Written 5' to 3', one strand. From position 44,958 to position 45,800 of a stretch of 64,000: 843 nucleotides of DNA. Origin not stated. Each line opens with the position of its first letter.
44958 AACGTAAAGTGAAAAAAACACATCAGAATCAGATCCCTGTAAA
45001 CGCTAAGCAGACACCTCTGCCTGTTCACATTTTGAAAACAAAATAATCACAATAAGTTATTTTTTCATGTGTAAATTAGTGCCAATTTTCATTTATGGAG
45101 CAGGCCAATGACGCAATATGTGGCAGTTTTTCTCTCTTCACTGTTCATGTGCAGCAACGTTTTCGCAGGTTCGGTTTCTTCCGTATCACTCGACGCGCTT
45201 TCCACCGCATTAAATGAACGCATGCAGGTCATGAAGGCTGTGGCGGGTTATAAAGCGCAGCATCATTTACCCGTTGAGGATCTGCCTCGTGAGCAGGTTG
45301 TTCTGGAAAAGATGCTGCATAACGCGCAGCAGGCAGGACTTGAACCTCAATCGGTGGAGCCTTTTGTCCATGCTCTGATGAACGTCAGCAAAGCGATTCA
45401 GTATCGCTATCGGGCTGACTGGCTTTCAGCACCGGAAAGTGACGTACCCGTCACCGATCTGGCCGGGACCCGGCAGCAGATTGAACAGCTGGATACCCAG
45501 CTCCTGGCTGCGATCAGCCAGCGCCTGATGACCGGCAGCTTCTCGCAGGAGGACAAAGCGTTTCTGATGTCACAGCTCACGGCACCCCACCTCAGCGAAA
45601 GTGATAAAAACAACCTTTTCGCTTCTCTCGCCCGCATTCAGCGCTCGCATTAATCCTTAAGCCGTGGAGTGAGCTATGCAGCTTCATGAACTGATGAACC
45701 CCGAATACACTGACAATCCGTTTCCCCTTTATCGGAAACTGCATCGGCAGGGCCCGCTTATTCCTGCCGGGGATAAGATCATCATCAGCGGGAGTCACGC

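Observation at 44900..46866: Secreted chorismate mutase translationally coupled to a cytochrome P450, a rare gene type in Enterobacterales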

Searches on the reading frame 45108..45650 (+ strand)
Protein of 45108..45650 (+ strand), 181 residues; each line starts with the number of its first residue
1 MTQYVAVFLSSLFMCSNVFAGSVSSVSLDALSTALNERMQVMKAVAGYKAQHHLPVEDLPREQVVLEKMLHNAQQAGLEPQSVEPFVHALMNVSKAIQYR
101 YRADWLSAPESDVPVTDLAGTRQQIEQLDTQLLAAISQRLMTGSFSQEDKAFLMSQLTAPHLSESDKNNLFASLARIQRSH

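Call 3: search_protein_families(library=pfam, proteins=[window:45108-45650:+])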
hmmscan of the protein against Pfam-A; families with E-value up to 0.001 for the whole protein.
window:45108-45650:+ (181 aa): 1 family
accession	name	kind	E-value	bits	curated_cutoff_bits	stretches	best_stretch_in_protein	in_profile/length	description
PF01817.26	CM_2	-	2.2e-20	73.1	27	1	31-99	12-80/80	Chorismate mutase type II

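Call 4: search_protein_families(library=ncbifam, proteins=[window:45108-45650:+])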
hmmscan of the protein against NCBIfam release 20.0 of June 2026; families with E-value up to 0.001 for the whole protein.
window:45108-45650:+ (181 aa): 14 families
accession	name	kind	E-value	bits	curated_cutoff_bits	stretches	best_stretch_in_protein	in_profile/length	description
NF005965.0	PRK08055.1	equivalog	1.6e-70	236.3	179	1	2-180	2-181/182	chorismate mutase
TIGR01806.1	CM_mono2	equivalog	8.2e-40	135.5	74.15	1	24-136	2-114/114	gamma subclass chorismate mutase AroQ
NF006741.0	PRK09269.1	equivalog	1.5e-22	80.3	158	1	5-139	11-147/194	chorismate mutase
TIGR01805.1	CM_mono_grmpos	equivalog_domain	9.6e-12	45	71.2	1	31-98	15-81/81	chorismate mutase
TIGR01791.2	CM_archaeal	equivalog_domain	1.1e-11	44.6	66.95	1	34-98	18-82/83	chorismate mutase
NF006691.0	PRK09239.1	equivalog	1.7e-10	40.9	120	1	30-90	25-85/108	chorismate mutase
TIGR01803.1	CM-like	subfamily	8.8e-09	35.4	73.35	1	30-91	14-75/82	chorismate mutase family protein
NF004925.0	PRK06285.1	equivalog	3.8e-08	33.3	77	1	35-101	27-93/99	chorismate mutase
NF008400.0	PRK11199.1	equivalog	1.6e-07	30.6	273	1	31-96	19-84/374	bifunctional chorismate mutase/prephenate dehydrogenase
TIGR01795.1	CM_mono_cladeE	equivalog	3.2e-07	30.8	107.55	1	30-90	18-78/94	chorismate mutase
NF005475.0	PRK07075.1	equivalog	7.7e-07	29.2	126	0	33-96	29-91/105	isochorismate lyase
TIGR01799.1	CM_T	equivalog_domain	2.3e-06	27.6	95.9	1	31-94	15-78/83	chorismate mutase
TIGR01797.1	CM_P_1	equivalog_domain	3.3e-05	24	73.7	0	33-83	17-67/83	chorismate mutase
NF007910.0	PRK10622.1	equivalog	0.00014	20.9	577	0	30-83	20-73/386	bifunctional chorismate mutase/prephenate dehydratase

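Call 21: search_solved_structures(query=window:45108-45650:+, show_alignments=2)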
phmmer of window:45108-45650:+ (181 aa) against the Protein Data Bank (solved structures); distinct sequences matched with E-value up to 0.001: 9.
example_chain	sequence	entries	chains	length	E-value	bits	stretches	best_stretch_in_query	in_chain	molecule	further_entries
2gbb_A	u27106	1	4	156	6.8e-28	100.7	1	34-177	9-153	putative chorismate mutase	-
8cq6_A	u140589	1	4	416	1.6e-09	41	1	27-163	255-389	chorismate mutase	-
2f6l_A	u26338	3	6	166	6.4e-09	39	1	30-137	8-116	Chorismate mutase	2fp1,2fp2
2ao2_A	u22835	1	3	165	6.7e-09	39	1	30-137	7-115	Chorismate mutase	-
9bt3_A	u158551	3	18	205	1.1e-08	38.3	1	30-137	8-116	Secreted chorismate mutase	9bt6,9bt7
8cq4_A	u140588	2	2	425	2.4e-08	37.1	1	28-164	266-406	Bifunctional cyclohexadienyl dehydratase/chorismate mutase from Janthinobacterium sp. HH01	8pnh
8cq3_A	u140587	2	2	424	2.9e-08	36.9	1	14-138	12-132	chorismate mutase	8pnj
6cnz_A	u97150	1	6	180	1.1e-07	35.1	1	29-138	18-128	Chorismate mutase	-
9rvg_A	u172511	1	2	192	2.6e-06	30.6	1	23-138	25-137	Monofunctional chorismate mutase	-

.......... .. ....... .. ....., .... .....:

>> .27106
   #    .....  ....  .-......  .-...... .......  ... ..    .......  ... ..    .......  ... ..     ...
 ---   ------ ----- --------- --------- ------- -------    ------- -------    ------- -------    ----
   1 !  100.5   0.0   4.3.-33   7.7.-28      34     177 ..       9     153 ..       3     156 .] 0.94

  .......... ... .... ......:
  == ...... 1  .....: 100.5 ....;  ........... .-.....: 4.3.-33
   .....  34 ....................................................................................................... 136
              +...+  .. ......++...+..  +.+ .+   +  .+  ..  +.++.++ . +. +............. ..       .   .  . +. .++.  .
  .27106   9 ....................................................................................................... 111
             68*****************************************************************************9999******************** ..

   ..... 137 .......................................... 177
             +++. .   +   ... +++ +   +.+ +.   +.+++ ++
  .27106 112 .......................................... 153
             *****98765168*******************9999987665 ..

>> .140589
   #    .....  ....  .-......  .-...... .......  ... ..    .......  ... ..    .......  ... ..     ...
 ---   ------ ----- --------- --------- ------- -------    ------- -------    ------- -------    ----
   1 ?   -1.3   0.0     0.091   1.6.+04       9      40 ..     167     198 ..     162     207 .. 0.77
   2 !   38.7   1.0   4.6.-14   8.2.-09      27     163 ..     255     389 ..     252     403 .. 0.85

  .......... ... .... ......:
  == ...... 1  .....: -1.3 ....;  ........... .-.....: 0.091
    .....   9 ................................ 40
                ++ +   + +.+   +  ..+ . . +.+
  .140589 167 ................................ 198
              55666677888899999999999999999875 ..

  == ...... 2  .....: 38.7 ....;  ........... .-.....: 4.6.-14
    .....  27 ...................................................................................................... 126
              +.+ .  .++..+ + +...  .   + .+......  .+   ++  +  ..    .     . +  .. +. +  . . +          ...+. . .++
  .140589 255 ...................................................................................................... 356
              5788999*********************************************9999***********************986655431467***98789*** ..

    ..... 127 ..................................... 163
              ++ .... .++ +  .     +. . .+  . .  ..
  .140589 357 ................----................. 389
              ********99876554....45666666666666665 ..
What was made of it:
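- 45108..45167 (+): Predicted Sec signal peptide (20 codons, cleavage after VFA). The mature Y. pestis structure aligns downstream of it (call 21).
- On AroQ-gamma (periplasmic/secreted) chorismate mutase: The mature Y. pestis structure aligns only after it (call 21). Residues 34-177 align with 2gbb residues 9-153 (calls 3, 21).
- Checked: The solved mature Yersinia pestis secreted CM (2gbb) aligns only from residue 34 onward (call 21).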

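Call 26: find_homologous_proteins(query=window:45108-45650:+)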
Query window:45108-45650:+ (181 aa): 285 proteins with E <= 0.001 among 440 candidates; the best 120 are listed.
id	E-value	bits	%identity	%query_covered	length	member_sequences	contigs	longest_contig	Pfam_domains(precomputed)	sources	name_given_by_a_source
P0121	2.5e-100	351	93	100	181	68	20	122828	PF01817.27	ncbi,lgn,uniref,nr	ncbi:chorismate mutase [Pantoea sp. Bo_2]|uniref:Chorismate mutase n=1 Tax=Candidatus Pantoea gossyp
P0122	2.2e-95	335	88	100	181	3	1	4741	PF01817.27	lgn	-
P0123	8.7e-94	329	85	100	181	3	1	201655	PF01817.27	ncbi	ncbi:MAG: chorismate mutase [Pantoea agglomerans]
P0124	3.0e-92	324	86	98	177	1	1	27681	PF01817.27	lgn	-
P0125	8.2e-92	323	84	100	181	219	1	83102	PF01817.27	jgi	jgi:chorismate mutase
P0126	4.1e-91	321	84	99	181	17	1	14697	PF01817.27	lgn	-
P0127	1.0e-90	319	82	100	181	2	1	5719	PF01817.27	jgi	-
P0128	1.2e-89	316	83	100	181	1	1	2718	PF01817.27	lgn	-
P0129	1.4e-89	316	83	99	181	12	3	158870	PF01817.27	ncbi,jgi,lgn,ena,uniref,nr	ncbi:chorismate mutase [Pantoea sp.]|uniref:chorismate mutase n=1 Tax=Pantoea sp. TaxID=69393 RepID=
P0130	3.4e-89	314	82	100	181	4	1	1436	PF01817.27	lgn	-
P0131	2.7e-88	312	81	100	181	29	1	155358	PF01817.27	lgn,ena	-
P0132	1.0e-84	300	79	100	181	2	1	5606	PF01817.27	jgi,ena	-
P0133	6.6e-83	294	78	100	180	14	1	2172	PF01817.27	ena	-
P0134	2.0e-77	276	72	100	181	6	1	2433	PF01817.27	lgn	-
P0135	9.6e-77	274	72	100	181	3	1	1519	PF01817.27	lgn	-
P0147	5.8e-71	255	70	99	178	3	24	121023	PF01817.27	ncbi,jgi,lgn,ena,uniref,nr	ncbi:chorismate mutase [Pantoea sp.]|uniref:chorismate mutase n=1 Tax=Pantoea sp. TaxID=69393 RepID=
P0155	2.9e-63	230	62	100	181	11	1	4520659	PF01817.27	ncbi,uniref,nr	ncbi:chorismate mutase [Lelliottia amnigena]|uniref:chorismate mutase n=1 Tax=Lelliottia amnigena Ta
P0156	1.1e-59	219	59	99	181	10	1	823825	PF01817.27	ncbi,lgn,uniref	ncbi:chorismate mutase [Kosakonia oryzendophytica]|uniref:chorismate mutase n=1 Tax=Kosakonia oryzen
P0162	1.0e-51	193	53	100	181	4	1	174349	PF01817.27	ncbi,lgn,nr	ncbi:chorismate mutase [Salmonella enterica]|nr:chorismate mutase [Salmonella enterica]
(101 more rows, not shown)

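Call 27: find_encoding_contigs(protein=P0155, flank=5000, max_places=1)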
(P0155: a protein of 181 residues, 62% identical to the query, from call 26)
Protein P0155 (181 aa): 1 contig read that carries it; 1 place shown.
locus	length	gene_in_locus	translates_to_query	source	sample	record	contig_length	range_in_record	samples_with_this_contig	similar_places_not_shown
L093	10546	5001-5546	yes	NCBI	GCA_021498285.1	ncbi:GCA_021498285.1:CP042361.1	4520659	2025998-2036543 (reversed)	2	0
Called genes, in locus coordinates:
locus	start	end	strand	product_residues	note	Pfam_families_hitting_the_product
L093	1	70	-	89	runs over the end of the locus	PF04606:Ogr_Delta (faint)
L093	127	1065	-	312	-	PF01278:Omptin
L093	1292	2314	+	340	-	PF12146:Hydrolase_4, PF00561:Abhydrolase_1, PF12697:Abhydrolase_6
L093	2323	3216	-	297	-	PF00126:HTH_1, PF03466:LysR_substrate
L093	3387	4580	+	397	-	PF07690:MFS_1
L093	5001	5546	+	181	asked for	PF01817:CM_2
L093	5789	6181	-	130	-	PF00903:Glyoxalase, PF13669:Glyoxalase_4 (weak)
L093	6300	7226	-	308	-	PF00561:Abhydrolase_1, PF12146:Hydrolase_4 (weak), PF12697:Abhydrolase_6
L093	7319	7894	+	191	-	PF07336:ABATE, PF11706:zf-CGNR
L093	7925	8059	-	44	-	-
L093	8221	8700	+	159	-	PF02082:Rrf2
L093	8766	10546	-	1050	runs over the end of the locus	PF00873:ACR_tran, PF03176:MMPL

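Call 28: find_encoding_contigs(protein=P0156, flank=5000, max_places=1)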
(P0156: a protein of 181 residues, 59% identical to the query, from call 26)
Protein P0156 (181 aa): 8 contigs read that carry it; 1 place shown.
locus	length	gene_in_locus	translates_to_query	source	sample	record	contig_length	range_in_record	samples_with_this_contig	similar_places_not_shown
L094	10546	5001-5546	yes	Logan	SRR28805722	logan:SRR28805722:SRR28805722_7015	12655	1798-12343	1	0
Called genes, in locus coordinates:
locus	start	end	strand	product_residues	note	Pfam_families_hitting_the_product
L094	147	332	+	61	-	-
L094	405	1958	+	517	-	PF02652:Lactate_perm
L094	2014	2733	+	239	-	PF02754:CCG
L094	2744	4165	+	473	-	PF02589:LUD_dom, PF13187:Fer4_9 (faint), PF12797:Fer4_2 (faint), PF13183:Fer4_8, PF13237:Fer4_10 (faint), PF13534:Fer4_17 (weak), PF11870:LutB_C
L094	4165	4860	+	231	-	PF02589:LUD_dom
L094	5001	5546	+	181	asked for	PF01817:CM_2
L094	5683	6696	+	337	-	PF12625:Arabinose_bd, PF12833:HTH_18, PF00165:HTH_AraC (weak)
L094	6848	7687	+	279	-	PF00106:adh_short, PF01370:Epimerase, PF08643:DUF1776 (weak), PF08659:KR, PF13561:adh_short_C2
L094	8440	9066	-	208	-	PF00440:TetR_N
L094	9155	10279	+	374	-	PF25917:BSH_RND, PF25876:HH_MFP_RND, PF25881:HH_YBHG (weak), PF25944:Beta-barrel_RND, PF25954:Beta-barrel_RND_2 (weak), PF25967:RND-MFP_C, PF25989:YknX_C (weak)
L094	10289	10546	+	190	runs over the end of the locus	?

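Call 29: find_encoding_contigs(protein=P0147, flank=5000, max_places=2)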
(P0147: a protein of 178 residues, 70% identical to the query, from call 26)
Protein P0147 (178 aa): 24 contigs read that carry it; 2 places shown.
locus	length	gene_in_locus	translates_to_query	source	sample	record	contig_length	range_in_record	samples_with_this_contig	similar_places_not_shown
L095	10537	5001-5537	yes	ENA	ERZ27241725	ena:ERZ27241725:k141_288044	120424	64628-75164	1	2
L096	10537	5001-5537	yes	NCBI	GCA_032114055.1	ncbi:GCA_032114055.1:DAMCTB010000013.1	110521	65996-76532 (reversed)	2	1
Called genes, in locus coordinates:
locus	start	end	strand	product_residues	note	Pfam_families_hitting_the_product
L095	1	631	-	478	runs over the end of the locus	PF00015:MCPsignal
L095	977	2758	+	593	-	PF01590:GAF, PF13185:GAF_2, PF00563:EAL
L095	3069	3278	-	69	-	-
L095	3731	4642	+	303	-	-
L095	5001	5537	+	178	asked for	PF01817:CM_2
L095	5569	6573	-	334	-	PF00356:LacI, PF00532:Peripla_BP_1, PF13407:Peripla_BP_4, PF13377:Peripla_BP_3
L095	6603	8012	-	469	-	PF00251:Glyco_hydro_32N, PF08244:Glyco_hydro_32C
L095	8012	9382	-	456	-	PF00367:PTS_EIIB, PF02378:PTS_EIIC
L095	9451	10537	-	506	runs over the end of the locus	PF11471:Sugarporin_N, PF02264:LamB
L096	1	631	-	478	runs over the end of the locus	PF00015:MCPsignal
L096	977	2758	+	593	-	PF01590:GAF, PF13185:GAF_2, PF00563:EAL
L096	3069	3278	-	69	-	-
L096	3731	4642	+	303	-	-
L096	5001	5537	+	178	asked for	PF01817:CM_2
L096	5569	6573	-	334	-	PF00356:LacI, PF00532:Peripla_BP_1, PF13407:Peripla_BP_4, PF13377:Peripla_BP_3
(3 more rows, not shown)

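Call 52: search_solved_structures(query=window:45108-45650:+, show_alignments=4, max_evalue=1e-8)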
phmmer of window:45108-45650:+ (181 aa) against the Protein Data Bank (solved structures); distinct sequences matched with E-value up to 1e-8: 4.
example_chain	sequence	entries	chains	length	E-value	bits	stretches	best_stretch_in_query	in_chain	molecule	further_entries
2gbb_A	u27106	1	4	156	6.8e-28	100.7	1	34-177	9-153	putative chorismate mutase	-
8cq6_A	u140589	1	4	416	1.6e-09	41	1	27-163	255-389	chorismate mutase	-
2f6l_A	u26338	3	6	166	6.4e-09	39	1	30-137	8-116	Chorismate mutase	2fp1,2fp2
2ao2_A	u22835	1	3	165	6.7e-09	39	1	30-137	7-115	Chorismate mutase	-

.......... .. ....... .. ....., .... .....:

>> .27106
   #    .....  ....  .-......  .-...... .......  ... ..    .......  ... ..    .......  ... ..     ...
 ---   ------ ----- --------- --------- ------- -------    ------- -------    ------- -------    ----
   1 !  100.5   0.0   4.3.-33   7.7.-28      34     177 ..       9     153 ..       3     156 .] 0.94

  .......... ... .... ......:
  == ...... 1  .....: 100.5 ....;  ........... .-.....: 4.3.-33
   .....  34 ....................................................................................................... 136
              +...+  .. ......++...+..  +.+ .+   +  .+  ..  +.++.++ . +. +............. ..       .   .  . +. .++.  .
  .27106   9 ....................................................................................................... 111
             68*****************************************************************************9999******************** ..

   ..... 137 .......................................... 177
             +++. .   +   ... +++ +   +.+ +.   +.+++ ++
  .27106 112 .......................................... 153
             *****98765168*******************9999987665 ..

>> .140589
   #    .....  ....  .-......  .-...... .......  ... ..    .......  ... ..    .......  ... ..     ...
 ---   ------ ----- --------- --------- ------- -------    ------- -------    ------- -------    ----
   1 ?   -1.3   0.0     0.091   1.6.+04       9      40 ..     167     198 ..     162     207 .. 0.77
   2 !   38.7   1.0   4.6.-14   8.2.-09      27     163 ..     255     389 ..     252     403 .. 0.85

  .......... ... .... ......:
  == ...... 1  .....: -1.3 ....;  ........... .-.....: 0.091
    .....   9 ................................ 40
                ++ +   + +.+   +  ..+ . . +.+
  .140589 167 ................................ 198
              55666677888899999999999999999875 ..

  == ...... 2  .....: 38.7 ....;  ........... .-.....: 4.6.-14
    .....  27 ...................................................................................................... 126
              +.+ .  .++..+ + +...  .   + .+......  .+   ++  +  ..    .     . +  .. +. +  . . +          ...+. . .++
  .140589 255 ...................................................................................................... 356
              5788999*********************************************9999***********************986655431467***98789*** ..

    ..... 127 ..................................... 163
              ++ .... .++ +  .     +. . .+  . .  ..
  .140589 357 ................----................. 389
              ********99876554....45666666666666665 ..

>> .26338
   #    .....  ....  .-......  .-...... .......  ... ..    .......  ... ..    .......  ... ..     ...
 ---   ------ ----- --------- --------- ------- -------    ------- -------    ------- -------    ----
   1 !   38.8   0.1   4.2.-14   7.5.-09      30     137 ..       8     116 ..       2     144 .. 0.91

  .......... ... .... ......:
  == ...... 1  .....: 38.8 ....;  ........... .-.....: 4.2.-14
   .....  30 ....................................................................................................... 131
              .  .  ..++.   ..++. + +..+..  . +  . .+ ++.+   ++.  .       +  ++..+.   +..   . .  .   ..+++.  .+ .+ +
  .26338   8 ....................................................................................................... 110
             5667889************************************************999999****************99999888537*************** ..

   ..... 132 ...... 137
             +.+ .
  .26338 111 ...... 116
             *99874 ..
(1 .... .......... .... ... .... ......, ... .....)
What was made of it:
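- On AroQ-gamma (periplasmic/secreted) chorismate mutase: R38, K49, D58, R61, S94, Q98 and R122 align with the corresponding *MtCM positions (call 52).
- Closest known: AroQ-gamma periplasmic/secreted chorismate mutases: Erwinia herbicola CM-F/AroQ. Same: The best PDB hit is 2gbb at 6.8e-28 (calls 4, 21, 52).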

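Call 60: find_related_loci(query=A2, collection=metagenome_contigs, flank=3000)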
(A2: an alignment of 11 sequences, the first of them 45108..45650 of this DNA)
Query A2 (181 aa) in metagenome_contigs; peptide patterns used: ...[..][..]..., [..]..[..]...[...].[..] (x = any residue, [..] = any of these).
314 stretches matched a pattern; 204 encode a relative of the query (tblastn E <= 1e-3); the best 80 are kept; 80 distinct loci.
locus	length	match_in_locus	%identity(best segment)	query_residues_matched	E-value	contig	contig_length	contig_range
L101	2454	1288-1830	99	1-181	4e-125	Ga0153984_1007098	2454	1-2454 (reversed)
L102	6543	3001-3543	97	1-181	7e-117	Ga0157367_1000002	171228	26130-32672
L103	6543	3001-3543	95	1-181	1e-115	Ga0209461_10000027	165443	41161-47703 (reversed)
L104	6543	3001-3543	95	1-181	5e-115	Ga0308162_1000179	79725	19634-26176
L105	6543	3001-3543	96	1-181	6e-115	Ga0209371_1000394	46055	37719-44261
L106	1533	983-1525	86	1-181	1e-111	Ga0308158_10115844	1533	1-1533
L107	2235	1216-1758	86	1-181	5e-109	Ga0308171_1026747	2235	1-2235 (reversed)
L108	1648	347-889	85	1-181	1e-110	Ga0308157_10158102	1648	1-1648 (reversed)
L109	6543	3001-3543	85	1-181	2e-103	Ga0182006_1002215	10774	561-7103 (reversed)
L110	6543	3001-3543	84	1-181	1e-102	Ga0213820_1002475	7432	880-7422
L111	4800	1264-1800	83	1-179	2e-101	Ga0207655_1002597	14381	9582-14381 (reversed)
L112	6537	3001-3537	83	1-179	3e-101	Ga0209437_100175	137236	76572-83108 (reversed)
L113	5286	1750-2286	83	1-179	3e-101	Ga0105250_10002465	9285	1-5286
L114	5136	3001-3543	82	1-181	8e-101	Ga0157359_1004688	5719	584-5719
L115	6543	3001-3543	87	1-181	3e-98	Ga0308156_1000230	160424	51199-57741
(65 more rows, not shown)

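Call 77: list_cluster_members(proteins=[window:45108-45650:+, L097:6085-6627:+, window:45676-46863:+])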
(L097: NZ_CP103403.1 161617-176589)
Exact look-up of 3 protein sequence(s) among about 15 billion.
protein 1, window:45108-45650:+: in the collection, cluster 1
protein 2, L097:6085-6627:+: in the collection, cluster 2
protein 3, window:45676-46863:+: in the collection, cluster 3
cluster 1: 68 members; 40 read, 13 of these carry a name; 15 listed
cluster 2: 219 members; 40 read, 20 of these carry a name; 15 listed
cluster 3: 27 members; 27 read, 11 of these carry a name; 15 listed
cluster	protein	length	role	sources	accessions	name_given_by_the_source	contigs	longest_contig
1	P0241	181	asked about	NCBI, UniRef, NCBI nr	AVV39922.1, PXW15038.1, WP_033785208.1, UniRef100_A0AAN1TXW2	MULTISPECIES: chorismate mutase [Pantoea] | Chorismate mutase n=1 Tax=Pantoea vagans TaxID=470934 RepID=A0AAN1TXW2_9GAMM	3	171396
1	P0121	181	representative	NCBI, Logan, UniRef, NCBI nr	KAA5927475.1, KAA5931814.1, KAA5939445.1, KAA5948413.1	chorismate mutase [Pantoea sp. Bo_2] | Chorismate mutase n=1 Tax=Candidatus Pantoea gossypiicola TaxID=2608008 ... | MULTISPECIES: chorismate mutase [Pantoea]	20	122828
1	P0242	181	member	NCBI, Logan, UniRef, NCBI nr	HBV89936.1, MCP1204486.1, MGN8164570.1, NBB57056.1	chorismate mutase [Pantoea sp. B550] | chorismate mutase n=1 Tax=unclassified Pantoea TaxID=2630326 RepID=UPI000E99D74C | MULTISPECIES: chorismate mutase [Pantoea]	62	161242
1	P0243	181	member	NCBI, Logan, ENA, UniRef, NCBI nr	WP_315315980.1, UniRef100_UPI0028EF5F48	chorismate mutase [Pantoea vagans] | chorismate mutase n=1 Tax=Pantoea vagans TaxID=470934 RepID=UPI0028EF5F48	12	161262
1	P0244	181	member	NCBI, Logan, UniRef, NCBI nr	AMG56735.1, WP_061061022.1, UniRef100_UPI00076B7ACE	chorismate mutase [Pantoea vagans] | chorismate mutase n=1 Tax=Pantoea vagans TaxID=470934 RepID=UPI00076B7ACE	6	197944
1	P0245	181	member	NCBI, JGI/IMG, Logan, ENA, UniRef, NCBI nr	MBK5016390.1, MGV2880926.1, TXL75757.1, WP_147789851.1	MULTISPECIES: chorismate mutase [Pantoea] | Chorismate mutase n=1 Tax=Pantoea vagans TaxID=470934 RepID=A0ABY3LBC8_9GAMM | chorismate mutase [Pantoea sp. S62]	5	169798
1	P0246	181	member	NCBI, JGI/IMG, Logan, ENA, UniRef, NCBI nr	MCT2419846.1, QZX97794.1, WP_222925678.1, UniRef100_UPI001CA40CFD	chorismate mutase [Pantoea sp. XY16] | chorismate mutase n=1 Tax=Pantoea TaxID=53335 RepID=UPI001CA40CFD | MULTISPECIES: chorismate mutase [Pantoea]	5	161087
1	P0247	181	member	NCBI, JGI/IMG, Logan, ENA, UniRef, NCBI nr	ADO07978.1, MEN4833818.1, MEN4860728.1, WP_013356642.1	chorismate mutase [Pantoea vagans] | chorismate mutase | chorismate mutase n=1 Tax=Pantoea vagans TaxID=470934 RepID=UPI0001E57A6C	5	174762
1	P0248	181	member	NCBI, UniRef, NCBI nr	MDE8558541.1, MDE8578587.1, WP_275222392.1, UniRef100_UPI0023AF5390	chorismate mutase [Pantoea vagans] | chorismate mutase n=1 Tax=Pantoea vagans TaxID=470934 RepID=UPI0023AF5390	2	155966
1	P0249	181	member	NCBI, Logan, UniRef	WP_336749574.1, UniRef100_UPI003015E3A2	chorismate mutase [Pantoea vagans] | chorismate mutase n=1 Tax=Pantoea vagans TaxID=470934 RepID=UPI003015E3A2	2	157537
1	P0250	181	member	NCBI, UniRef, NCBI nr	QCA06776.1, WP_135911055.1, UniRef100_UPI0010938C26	chorismate mutase [Pantoea vagans] | chorismate mutase n=1 Tax=Pantoea vagans TaxID=470934 RepID=UPI0010938C26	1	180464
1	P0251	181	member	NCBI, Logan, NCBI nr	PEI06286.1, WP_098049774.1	chorismate mutase [Pantoea agglomerans]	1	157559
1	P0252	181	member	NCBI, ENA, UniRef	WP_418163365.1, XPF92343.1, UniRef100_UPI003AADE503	chorismate mutase [Pantoea vagans] | chorismate mutase n=1 Tax=Pantoea vagans TaxID=470934 RepID=UPI003AADE503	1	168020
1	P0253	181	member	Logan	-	-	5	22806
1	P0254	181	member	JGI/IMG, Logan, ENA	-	-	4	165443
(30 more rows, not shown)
